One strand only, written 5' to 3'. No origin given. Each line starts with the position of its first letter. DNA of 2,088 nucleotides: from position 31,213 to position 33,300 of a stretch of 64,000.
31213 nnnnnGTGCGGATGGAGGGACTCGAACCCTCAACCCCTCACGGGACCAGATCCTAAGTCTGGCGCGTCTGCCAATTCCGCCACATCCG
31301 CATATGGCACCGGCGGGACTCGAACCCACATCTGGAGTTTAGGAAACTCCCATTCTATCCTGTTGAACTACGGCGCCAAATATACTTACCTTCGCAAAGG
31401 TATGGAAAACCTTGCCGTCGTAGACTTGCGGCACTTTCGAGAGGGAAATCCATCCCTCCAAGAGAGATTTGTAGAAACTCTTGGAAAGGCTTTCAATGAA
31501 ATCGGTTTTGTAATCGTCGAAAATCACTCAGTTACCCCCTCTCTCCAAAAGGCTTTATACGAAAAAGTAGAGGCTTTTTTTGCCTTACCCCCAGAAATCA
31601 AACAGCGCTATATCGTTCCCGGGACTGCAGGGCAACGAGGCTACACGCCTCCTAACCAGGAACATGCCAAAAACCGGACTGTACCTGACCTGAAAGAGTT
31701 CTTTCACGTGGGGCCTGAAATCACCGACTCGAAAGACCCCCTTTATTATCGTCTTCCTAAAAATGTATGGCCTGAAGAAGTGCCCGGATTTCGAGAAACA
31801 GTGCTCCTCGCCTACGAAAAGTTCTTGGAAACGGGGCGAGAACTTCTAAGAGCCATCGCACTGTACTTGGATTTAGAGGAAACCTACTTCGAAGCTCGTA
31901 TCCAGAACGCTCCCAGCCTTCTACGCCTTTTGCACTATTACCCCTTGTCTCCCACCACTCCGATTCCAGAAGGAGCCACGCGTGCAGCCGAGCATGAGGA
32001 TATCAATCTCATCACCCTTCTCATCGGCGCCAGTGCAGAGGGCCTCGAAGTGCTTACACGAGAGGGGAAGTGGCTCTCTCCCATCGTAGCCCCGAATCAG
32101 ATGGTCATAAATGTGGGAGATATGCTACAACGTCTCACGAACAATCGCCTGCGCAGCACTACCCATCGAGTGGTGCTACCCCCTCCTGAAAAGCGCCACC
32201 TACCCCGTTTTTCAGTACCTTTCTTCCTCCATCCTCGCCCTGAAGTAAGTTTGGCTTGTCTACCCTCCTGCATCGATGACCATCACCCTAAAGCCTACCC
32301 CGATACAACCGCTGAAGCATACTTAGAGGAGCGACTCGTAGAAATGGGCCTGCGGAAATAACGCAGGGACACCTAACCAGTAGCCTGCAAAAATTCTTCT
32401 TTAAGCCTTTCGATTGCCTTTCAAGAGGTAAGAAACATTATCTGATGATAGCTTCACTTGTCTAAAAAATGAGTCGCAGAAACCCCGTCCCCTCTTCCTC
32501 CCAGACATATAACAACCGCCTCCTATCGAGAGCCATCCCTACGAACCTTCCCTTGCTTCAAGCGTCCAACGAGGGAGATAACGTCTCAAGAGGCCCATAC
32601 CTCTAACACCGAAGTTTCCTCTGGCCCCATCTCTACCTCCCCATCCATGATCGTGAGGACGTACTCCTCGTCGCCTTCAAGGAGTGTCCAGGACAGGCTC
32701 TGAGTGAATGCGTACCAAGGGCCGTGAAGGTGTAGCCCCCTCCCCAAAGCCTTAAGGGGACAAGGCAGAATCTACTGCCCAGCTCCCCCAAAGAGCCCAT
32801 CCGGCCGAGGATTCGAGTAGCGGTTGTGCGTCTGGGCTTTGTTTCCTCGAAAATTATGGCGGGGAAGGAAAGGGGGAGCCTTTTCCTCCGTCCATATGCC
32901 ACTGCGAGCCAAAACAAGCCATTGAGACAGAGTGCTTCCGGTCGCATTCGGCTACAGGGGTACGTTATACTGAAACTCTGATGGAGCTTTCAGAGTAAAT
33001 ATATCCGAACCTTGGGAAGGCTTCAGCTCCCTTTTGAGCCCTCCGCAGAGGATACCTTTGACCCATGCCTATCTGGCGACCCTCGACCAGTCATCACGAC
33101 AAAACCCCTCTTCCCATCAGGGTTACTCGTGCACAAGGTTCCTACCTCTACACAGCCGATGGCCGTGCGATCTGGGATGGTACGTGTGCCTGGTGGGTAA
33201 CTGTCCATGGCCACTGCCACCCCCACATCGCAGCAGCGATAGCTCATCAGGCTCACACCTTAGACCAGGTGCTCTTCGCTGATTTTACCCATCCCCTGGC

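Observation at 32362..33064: Gene-free, GC-rich ~700-bp gap between the 2OG-oxygenase gene and bioA: possible structured ncRNA or long leader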

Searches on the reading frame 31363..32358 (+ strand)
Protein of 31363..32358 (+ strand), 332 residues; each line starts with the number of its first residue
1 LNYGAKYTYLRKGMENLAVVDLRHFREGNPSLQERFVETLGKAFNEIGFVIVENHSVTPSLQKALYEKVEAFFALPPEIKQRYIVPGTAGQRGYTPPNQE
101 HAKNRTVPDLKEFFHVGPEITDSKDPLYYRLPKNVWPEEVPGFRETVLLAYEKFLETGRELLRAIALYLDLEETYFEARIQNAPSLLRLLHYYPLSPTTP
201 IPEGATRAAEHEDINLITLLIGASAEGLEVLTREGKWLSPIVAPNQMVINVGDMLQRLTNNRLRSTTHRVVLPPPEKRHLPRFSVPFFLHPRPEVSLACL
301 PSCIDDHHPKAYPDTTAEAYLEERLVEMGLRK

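Call 20: find_homologous_proteins(query=window:31363-32358:+, max_evalue=1e-60)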
Query window:31363-32358:+ (332 aa): 7990 proteins with E <= 1e-60 among 8000 candidates; the best 120 are listed.
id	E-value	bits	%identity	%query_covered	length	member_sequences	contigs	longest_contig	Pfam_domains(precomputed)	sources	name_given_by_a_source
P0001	1.4e-212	723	100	96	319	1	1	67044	PF14226.13,PF03171.27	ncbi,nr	ncbi:MAG: isopenicillin N synthase family oxygenase [Bacteroidia bacterium]|nr:isopenicillin N synth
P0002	2.3e-179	614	83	98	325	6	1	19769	PF14226.13,PF03171.27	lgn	-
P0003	9.1e-178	608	84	96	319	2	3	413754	PF14226.13,PF03171.27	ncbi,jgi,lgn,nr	ncbi:MAG: flavonol synthase [Bacteroidia bacterium]|nr:MAG: flavonol synthase [Bacteroidia bacterium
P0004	1.7e-173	594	81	96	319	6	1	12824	PF14226.13,PF03171.27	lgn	-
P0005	6.2e-170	583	79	96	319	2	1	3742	PF14226.13,PF03171.27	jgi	-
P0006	1.0e-169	582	81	96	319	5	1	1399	PF14226.13,PF03171.27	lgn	-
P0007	5.9e-168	576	80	96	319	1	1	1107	PF14226.13,PF03171.27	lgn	-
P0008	8.3e-168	576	79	96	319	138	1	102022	PF14226.13,PF03171.27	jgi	jgi:isopenicillin N synthase-like dioxygenase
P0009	2.0e-167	574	77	96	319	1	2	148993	PF14226.13,PF03171.27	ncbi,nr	ncbi:MAG: isopenicillin N synthase family oxygenase [Bacteroidia bacterium]|nr:isopenicillin N synth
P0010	4.8e-166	570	76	96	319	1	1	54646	PF14226.13,PF03171.27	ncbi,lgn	ncbi:MAG: 2-oxoglutarate and iron-dependent oxygenase domain-containing protein [Bacteroidia bacteri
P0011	1.1e-164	565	78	96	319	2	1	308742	PF14226.13,PF03171.27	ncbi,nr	ncbi:MAG: isopenicillin N synthase family oxygenase [Bacteroidia bacterium]|nr:isopenicillin N synth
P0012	1.6e-164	565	78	96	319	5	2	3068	PF14226.13,PF03171.27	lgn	-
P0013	9.0e-164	562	77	96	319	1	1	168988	PF14226.13,PF03171.27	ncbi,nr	ncbi:MAG: isopenicillin N synthase family oxygenase [Bacteroidia bacterium]|nr:isopenicillin N synth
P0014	6.0e-162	556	77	96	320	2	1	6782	PF14226.13,PF03171.27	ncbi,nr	ncbi:MAG: isopenicillin N synthase family oxygenase [Bacteroidia bacterium]|nr:isopenicillin N synth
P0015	6.8e-160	550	75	96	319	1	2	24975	PF14226.13,PF03171.27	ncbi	-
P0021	6.4e-121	422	62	96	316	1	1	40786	PF14226.13,PF03171.27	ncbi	ncbi:MAG: isopenicillin N synthase family dioxygenase [Bacteroidia bacterium]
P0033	3.2e-113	396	87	63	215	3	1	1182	PF03171.27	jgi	jgi:isopenicillin N synthase-like dioxygenase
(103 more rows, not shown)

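Call 21: find_encoding_contigs(protein=P0001, flank=4000, max_places=3)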
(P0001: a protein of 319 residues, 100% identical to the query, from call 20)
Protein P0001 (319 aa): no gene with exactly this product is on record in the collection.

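Call 22: find_encoding_contigs(protein=P0002, flank=4000, max_places=3)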
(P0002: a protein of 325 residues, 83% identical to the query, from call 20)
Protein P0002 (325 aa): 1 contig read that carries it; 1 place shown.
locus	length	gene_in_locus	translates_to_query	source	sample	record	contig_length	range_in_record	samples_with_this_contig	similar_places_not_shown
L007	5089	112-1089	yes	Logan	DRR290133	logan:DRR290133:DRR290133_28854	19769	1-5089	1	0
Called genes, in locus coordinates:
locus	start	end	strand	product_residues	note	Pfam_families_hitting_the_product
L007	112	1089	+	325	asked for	PF14226:DIOX_N, PF03171:2OG-FeII_Oxy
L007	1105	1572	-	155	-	-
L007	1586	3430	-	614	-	PF00400:WD40, PF25168:Beta-prop_WDR36-Utp21_2nd, PF23414:Beta-prop_EML_2, PF24807:WD40_CDC20-Fz, PF25171:Beta-prop_WDR36-Utp21_1st, PF25173:Beta-prop_WDR3_1st, PF25174:Beta-prop_THOC3, PF25175:Beta-prop_WDR5, +38 more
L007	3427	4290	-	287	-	-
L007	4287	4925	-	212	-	-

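Call 23: find_encoding_contigs(protein=P0004, flank=4000, max_places=3)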
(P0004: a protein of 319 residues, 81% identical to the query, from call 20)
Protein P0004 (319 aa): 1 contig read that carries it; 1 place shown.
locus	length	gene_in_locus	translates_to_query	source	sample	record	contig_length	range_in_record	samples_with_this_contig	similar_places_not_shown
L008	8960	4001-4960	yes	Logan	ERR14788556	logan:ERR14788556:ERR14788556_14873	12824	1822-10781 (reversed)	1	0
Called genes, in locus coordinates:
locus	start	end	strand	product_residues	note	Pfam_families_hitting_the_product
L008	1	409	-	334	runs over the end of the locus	PF00579:tRNA-synt_1b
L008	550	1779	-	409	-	PF07724:AAA_2, PF07728:AAA_5 (weak), PF00004:AAA, PF10431:ClpB_D2-small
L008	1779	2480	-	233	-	PF00574:CLP_protease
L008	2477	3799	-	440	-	PF05697:Trigger_N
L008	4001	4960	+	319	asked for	PF14226:DIOX_N, PF03171:2OG-FeII_Oxy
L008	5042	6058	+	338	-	PF13191:AAA_16 (faint), PF13401:AAA_22 (faint), PF00004:AAA, PF07728:AAA_5 (weak)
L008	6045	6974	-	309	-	PF04468:PSP1, PF28472:PSP1_3rd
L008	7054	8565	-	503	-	PF00749:tRNA-synt_1c, PF19269:Anticodon_2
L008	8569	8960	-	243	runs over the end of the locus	PF00753:Lactamase_B, PF13483:Lactamase_B_3, PF12706:Lactamase_B_2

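Call 31: find_encoding_contigs(protein=P0033, flank=4000, max_places=5)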
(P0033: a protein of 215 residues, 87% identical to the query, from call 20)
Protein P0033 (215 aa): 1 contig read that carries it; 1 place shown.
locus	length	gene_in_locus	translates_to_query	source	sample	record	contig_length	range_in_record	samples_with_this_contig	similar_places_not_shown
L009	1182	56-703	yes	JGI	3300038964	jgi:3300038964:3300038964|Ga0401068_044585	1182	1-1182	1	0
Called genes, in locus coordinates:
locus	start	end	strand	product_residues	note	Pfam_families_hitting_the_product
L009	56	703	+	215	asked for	PF03171:2OG-FeII_Oxy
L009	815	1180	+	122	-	?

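Call 32: find_encoding_contigs(protein=P0008, flank=4000, max_places=4)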
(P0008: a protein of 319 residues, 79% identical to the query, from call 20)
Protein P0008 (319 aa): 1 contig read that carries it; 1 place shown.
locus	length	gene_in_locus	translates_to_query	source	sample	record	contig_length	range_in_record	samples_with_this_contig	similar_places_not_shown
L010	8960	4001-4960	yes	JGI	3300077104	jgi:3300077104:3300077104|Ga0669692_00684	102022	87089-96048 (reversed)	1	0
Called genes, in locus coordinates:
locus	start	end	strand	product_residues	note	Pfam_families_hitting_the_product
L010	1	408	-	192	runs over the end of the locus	PF00579:tRNA-synt_1b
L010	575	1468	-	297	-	PF00004:AAA, PF07724:AAA_2, PF07728:AAA_5 (weak), PF10431:ClpB_D2-small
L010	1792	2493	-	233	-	PF00574:CLP_protease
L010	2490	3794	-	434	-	PF05697:Trigger_N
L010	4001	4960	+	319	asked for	PF14226:DIOX_N, PF03171:2OG-FeII_Oxy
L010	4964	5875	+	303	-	PF00202:Aminotran_3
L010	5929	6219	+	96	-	-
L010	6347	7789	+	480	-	PF00282:Pyridoxal_deC, PF01041:DegT_DnrJ_EryC1 (weak), PF00155:Aminotran_1_2 (weak), PF00266:Aminotran_5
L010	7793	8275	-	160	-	PF01804:Penicil_amidase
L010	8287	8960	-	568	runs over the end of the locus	PF01804:Penicil_amidase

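Call 43: list_cluster_members(proteins=[P0001])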
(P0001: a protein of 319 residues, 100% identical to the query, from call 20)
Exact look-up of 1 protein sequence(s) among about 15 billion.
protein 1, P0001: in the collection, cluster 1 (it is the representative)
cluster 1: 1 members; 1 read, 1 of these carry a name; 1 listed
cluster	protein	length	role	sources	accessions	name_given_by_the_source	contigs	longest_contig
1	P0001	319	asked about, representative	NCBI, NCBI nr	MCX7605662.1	MAG: isopenicillin N synthase family oxygenase [Bacteroidia bacterium] | isopenicillin N synthase family oxygenase [Bacteroidia bacterium]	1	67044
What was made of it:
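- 31402..32361 (+): 2OG/Fe(II) oxygenase gene (isopenicillin N synthase family), the left neighbour of the gap. P0001 = MCX7605662.1, 100% identical, 319 aa (calls 20, 43).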

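Call 66: find_encoding_contigs(protein=P0003, flank=3000, max_places=3)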
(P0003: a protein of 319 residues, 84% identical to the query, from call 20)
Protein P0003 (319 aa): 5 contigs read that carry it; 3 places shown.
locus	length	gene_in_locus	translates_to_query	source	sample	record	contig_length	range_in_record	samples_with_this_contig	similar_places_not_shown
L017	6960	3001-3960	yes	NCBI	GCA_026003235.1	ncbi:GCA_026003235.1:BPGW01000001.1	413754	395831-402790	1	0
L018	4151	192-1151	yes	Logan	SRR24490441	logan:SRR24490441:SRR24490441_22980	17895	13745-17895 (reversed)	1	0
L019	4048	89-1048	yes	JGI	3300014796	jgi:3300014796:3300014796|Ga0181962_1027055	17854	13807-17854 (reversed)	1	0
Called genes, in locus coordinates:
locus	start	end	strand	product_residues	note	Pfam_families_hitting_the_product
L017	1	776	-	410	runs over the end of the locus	PF07724:AAA_2, PF07728:AAA_5 (weak), PF00004:AAA, PF10431:ClpB_D2-small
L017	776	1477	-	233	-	PF00574:CLP_protease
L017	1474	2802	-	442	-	PF05697:Trigger_N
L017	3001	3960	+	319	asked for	PF14226:DIOX_N, PF03171:2OG-FeII_Oxy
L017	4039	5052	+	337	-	PF13191:AAA_16 (faint), PF00004:AAA, PF13401:AAA_22 (faint)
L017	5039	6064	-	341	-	PF04468:PSP1, PF28472:PSP1_3rd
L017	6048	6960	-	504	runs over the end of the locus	PF00749:tRNA-synt_1c, PF19269:Anticodon_2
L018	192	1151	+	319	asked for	PF14226:DIOX_N, PF03171:2OG-FeII_Oxy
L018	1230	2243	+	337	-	PF13191:AAA_16 (faint), PF13401:AAA_22 (faint), PF00004:AAA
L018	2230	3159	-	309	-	PF04468:PSP1, PF28472:PSP1_3rd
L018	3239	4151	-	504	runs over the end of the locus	PF00749:tRNA-synt_1c, PF19269:Anticodon_2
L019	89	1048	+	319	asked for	PF14226:DIOX_N, PF03171:2OG-FeII_Oxy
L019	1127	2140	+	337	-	PF13191:AAA_16 (faint), PF13401:AAA_22 (faint), PF00004:AAA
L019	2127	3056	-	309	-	PF04468:PSP1, PF28472:PSP1_3rd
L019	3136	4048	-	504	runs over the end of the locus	PF00749:tRNA-synt_1c, PF19269:Anticodon_2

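Call 67: find_encoding_contigs(protein=P0021, flank=3000, max_places=2)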
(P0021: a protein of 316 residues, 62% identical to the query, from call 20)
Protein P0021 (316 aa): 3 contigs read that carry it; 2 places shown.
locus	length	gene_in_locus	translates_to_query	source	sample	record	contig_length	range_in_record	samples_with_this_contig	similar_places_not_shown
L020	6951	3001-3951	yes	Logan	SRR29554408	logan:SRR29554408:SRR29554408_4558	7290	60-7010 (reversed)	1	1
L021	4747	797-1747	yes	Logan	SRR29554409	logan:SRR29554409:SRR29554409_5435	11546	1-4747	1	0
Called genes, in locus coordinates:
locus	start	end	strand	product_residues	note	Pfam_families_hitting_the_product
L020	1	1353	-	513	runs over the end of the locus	PF01293:PEPCK_ATP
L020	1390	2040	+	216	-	PF01325:Fe_dep_repress, PF04023:FeoA (faint), PF02742:Fe_dep_repr_C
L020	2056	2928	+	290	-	PF23409:Beta-prop_EML, PF25173:Beta-prop_WDR3_1st, PF24814:WD40_Prp19, PF24796:WDR55, PF25174:Beta-prop_THOC3, PF24807:WD40_CDC20-Fz, PF25173:Beta-prop_WDR3_1st, PF25172:Beta-prop_WDR3_2nd, +22 more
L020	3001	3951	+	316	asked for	PF14226:DIOX_N, PF03171:2OG-FeII_Oxy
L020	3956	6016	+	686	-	PF00378:ECH_1, PF16113:ECH_2, PF02737:3HCDH_N, PF00725:3HCDH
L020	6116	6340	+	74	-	-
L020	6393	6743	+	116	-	-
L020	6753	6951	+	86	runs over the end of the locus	?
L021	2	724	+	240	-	?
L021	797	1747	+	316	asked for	PF14226:DIOX_N, PF03171:2OG-FeII_Oxy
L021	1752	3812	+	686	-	PF00378:ECH_1, PF16113:ECH_2, PF02737:3HCDH_N, PF00725:3HCDH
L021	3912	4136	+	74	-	-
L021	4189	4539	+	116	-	-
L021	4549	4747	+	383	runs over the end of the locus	-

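Call 68: find_encoding_contigs(protein=P0011, flank=3000, max_places=2)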
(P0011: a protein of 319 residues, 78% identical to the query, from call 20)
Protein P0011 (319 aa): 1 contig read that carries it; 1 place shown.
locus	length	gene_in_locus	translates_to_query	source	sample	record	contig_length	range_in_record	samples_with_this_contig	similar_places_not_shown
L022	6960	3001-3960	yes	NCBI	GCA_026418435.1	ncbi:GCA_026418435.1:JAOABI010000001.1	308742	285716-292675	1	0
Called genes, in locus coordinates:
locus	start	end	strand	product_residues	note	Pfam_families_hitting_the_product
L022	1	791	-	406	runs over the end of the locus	PF06689:zf-C4_ClpX (faint), PF00004:AAA, PF07724:AAA_2, PF07728:AAA_5 (weak), PF10431:ClpB_D2-small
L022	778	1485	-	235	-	PF00574:CLP_protease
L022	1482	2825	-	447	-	PF05697:Trigger_N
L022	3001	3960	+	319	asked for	PF14226:DIOX_N, PF03171:2OG-FeII_Oxy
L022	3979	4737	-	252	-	PF01925:TauE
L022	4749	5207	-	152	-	PF02580:Tyr_Deacylase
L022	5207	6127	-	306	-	PF16745:RsgA_N (weak), PF03193:RsgA_GTPase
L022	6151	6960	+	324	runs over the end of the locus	PF01073:3Beta_HSD, PF01370:Epimerase, PF02719:Polysacc_synt_2, PF04321:RmlD_sub_bind, PF07993:NAD_binding_4 (weak), PF16363:GDP_Man_Dehyd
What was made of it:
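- The upstream ClpX-ClpP-trigger factor-oxygenase context is conserved (calls 23, 32, 66, 68). The locus is a recombination hot spot (calls 22, 23, 31, 66-68).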

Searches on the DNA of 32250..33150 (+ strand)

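Call 4: search_rna_families(source=window, start=32250, end=33150, threshold=evalue, max_evalue=10, show_alignments=3)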
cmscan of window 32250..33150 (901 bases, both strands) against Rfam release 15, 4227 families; matches with E-value up to 10: 3.
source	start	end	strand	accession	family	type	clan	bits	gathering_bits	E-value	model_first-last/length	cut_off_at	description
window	32437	32526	+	RF02301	TtnuCD25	Gene; snRNA; snoRNA; CD-box;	-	13.8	85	5.6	1-89/89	no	Tetrahymena snoRNA TtnuCD25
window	32370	32440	-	RF01844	SmY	Gene; snRNA; splicing;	-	12.7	39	6.3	1-80/80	no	SmY spliceosomal RNA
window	32719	32756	+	RF01151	snoU82P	Gene; snRNA; snoRNA; CD-box;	-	11.3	42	4.4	1-55/55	no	Small nucleolar RNA U82P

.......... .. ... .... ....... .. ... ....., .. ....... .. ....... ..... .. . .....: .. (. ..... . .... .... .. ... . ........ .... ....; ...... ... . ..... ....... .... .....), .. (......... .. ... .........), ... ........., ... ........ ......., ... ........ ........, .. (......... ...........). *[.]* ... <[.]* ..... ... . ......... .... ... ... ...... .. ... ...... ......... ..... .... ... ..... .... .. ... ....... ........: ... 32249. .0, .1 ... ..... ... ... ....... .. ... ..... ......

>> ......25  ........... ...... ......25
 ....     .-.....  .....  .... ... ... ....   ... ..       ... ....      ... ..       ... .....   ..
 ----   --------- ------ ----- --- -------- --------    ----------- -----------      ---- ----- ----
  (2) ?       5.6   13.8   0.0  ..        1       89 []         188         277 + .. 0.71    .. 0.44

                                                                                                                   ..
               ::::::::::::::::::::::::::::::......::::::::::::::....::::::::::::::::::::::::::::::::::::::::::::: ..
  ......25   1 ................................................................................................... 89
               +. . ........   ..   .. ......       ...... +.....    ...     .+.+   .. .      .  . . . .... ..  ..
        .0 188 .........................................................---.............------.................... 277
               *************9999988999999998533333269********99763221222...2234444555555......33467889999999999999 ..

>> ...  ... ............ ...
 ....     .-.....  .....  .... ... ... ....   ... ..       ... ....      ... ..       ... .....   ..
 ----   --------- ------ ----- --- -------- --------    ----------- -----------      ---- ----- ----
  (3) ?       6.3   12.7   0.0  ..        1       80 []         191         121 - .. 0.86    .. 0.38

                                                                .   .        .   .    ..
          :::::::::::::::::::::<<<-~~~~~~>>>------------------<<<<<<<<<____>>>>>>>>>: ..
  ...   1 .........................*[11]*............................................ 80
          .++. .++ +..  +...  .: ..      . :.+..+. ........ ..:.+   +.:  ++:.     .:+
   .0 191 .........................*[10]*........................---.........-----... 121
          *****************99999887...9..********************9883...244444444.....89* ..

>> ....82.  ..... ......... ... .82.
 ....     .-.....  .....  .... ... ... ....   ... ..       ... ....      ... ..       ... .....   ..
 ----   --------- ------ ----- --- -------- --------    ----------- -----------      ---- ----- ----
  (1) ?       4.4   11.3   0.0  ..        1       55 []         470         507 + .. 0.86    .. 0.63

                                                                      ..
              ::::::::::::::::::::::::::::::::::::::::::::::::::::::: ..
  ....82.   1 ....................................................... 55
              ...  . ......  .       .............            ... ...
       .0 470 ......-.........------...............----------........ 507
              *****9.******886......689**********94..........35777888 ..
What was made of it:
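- On Any Rfam 15 RNA family: The permissive search of 32250-33150 gives three eukaryotic snoRNA/SmY matches at E of 4.4-6.3, far below gathering score (call 4).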

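Call 41: search_dna_similar(query=window:32362-33064:+, collection=plasmids, mode=distant, max_evalue=0.01, max_rows=10)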
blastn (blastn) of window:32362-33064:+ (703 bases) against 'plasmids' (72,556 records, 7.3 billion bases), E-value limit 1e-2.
No match.

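Call 42: search_dna_similar(query=window:32362-33064:+, collection=phages, mode=distant, max_evalue=0.01, max_rows=10)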
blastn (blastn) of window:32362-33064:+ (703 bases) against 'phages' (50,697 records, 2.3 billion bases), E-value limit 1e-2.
No match.
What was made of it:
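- Tried and rejected: Other DNA collections: plasmids and phages in distant mode gave no match (calls 41, 42).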

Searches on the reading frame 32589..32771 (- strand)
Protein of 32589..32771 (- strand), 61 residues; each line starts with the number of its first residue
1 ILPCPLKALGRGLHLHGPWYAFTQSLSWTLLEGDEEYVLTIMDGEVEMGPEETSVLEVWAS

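Call 54: search_protein_representatives(protein=window:32589-32771:-)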
Query: 61 residues. Proteins with E-value up to 0.001 (for the whole library): 9; up to 1e-10: 1; up to 1e-30: 0. The best 9 are listed.
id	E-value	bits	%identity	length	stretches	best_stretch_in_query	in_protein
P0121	1.9e-11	59.8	32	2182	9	25-57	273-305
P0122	9.5e-09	51.3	31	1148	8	25-50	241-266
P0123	4.0e-08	49.3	37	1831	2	9-38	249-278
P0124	2.8e-06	43.5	40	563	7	3-41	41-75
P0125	5.4e-06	42.6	37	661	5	26-55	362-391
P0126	6.5e-06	42.3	59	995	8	8-24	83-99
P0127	3.0e-04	37.1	46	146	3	4-34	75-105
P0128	3.9e-04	36.7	43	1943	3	17-40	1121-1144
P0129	7.2e-04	35.9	43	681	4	10-35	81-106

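Call 82: predict_structure(protein=window:32589-32771:-)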
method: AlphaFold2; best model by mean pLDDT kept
length: 61 residues; sequences in the alignment: 1
mean_pLDDT: 56.9   pTM: 0.36
mean pLDDT of the five models: 56.9, 56.6, 53.3, 49.1, 46.6
residues with pLDDT >= 90: 0; 70-90: 7; 50-70: 40; < 50: 14
segments of 3 or more residues with pLDDT < 50: 1-5, 59-61
pLDDT, mean of each block of 10 residues (from residue 1): 47 55 64 72 58 48 38
secondary structure, 60 per line:
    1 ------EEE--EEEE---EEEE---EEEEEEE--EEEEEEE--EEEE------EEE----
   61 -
elements in order: E7-9 E12-15 E19-22 E26-32 E35-41 E44-47 E54-56
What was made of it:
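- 32589..32747 (-): Coding-like island 1. It covers ORF 32586-32747 (53 aa, TTG start, TGA stop) and has strong GNN periodicity. The AlphaFold2 model has pLDDT 57 (call 82).
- AlphaFold2 predicts an all-beta arrangement for the 61-aa stretch (call 82). The model has pLDDT 57 and pTM 0.36, which is uninformative (call 82).
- Tried and rejected: Structure prediction: the AlphaFold2 single-sequence model had low confidence and was not used for fold search (call 82).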
